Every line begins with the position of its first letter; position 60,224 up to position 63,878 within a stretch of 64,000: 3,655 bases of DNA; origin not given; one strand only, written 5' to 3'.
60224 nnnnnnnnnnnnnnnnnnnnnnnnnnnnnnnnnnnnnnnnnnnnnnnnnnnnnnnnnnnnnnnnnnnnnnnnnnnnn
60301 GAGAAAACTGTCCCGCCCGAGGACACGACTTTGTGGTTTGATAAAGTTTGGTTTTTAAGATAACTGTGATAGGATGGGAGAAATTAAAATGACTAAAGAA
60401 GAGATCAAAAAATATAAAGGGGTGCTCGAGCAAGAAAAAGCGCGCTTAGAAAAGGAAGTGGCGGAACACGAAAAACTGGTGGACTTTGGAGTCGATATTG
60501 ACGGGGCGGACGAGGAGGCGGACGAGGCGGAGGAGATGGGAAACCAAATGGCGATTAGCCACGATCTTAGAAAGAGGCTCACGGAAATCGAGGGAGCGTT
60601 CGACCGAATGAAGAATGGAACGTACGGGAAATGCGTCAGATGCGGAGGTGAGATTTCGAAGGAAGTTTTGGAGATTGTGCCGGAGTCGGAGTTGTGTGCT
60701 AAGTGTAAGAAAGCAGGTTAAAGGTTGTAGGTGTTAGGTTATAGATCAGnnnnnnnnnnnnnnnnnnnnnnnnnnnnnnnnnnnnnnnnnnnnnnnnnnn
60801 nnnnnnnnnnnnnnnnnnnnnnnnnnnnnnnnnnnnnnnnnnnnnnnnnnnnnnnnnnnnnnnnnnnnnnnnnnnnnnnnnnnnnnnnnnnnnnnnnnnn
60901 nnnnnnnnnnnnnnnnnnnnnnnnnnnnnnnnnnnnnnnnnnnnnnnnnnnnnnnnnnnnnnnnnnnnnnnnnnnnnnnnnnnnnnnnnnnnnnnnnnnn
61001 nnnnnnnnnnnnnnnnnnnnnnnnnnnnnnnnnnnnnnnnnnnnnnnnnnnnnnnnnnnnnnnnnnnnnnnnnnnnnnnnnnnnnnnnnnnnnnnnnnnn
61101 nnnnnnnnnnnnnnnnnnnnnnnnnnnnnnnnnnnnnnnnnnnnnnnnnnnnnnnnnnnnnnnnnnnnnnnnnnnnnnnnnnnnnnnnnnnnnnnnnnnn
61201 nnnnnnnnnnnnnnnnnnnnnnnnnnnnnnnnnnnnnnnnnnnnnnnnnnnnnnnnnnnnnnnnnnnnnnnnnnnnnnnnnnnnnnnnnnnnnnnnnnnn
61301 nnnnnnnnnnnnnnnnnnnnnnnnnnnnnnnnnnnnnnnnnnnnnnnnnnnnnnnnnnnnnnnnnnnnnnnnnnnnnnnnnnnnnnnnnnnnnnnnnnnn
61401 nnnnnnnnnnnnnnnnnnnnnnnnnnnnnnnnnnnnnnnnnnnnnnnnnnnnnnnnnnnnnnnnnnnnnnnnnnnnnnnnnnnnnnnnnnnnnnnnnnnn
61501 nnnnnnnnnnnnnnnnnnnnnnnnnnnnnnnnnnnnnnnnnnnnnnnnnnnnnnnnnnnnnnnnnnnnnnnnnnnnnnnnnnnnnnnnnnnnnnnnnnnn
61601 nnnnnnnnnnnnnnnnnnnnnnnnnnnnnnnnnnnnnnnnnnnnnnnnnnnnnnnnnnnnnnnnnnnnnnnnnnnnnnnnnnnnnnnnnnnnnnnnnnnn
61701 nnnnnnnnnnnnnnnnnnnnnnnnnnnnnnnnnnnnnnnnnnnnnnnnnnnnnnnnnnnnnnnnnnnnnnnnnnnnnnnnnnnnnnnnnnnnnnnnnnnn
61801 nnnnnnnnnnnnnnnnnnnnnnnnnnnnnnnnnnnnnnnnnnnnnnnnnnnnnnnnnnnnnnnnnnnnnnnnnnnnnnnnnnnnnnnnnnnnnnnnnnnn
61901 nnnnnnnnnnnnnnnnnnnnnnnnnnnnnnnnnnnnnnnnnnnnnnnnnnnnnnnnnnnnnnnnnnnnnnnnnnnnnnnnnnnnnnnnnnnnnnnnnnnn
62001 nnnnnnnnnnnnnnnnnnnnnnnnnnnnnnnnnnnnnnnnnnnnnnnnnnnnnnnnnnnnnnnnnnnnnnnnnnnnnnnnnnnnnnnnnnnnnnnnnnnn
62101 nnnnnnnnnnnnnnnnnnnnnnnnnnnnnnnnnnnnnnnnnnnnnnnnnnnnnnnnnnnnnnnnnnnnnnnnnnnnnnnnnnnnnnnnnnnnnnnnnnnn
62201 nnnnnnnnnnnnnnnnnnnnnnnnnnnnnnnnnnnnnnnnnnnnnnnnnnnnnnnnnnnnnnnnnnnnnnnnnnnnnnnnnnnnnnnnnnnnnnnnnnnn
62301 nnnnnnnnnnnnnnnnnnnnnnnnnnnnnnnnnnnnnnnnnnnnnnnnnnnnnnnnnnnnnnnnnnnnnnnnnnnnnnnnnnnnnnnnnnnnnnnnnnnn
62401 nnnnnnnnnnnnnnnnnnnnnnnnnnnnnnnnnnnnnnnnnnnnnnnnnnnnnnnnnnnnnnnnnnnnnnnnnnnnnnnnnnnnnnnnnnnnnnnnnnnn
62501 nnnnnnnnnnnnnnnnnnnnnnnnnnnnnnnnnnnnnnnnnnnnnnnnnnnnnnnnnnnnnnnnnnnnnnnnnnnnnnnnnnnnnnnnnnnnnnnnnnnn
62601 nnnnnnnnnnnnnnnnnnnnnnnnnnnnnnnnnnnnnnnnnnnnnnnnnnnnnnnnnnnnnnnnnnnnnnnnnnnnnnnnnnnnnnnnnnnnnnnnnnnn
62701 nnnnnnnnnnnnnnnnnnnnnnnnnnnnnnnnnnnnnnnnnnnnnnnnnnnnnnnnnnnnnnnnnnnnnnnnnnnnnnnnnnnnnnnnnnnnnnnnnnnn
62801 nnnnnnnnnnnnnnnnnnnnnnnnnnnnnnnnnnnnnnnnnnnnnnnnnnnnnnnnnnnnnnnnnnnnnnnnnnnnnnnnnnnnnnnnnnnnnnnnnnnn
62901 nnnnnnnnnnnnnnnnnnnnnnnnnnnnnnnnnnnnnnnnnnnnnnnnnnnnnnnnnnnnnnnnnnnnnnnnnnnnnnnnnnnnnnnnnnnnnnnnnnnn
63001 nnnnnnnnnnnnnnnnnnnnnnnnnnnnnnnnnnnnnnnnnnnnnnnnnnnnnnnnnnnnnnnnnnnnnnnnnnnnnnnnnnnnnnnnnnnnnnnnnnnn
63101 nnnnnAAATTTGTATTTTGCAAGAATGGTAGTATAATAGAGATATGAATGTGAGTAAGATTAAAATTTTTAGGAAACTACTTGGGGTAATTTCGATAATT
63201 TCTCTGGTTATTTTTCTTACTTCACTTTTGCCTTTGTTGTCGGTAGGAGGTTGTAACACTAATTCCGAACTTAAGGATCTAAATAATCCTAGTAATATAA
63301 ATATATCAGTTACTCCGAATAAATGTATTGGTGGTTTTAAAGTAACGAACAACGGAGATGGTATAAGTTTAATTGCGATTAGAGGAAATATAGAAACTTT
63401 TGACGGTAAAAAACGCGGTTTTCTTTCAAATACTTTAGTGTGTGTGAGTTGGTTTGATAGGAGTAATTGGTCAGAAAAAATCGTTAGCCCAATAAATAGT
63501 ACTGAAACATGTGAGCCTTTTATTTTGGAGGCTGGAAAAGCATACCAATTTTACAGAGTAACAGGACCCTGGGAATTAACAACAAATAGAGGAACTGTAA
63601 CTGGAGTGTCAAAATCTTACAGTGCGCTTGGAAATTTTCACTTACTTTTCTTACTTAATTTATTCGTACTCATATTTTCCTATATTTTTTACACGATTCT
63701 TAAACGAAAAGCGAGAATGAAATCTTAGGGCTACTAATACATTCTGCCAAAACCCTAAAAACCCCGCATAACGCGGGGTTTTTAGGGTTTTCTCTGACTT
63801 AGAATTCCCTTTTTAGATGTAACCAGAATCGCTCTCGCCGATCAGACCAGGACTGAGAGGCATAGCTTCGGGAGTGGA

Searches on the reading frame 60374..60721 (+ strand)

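Call 10: search_protein_families(library=pfam, proteins=[window:60374-60721:+])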
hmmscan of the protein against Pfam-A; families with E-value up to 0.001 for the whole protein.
window:60374-60721:+ (115 aa): 1 family
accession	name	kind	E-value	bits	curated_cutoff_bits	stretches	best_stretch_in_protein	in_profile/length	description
PF01258.23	zf-dskA_traR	-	3.6e-06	27.3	24.9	1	82-112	1-31/36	Prokaryotic dksA/traR C4-type zinc finger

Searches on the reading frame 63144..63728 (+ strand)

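Call 10: search_protein_families(library=pfam, proteins=[window:63144-63728:+])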
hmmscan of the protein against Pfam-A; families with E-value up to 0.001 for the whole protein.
window:63144-63728:+ (194 aa): 0 families

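Call 40: search_protein_families(library=pfam, max_evalue=1, proteins=[window:63144-63728:+])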
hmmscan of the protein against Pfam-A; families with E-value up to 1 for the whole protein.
window:63144-63728:+ (194 aa): 1 family
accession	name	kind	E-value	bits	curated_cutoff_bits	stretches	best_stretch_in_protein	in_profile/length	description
PF22571.1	LiaI-LiaF-TM_PspC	-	0.0029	17.8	27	1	6-60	27-81/142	PspC transmembrane region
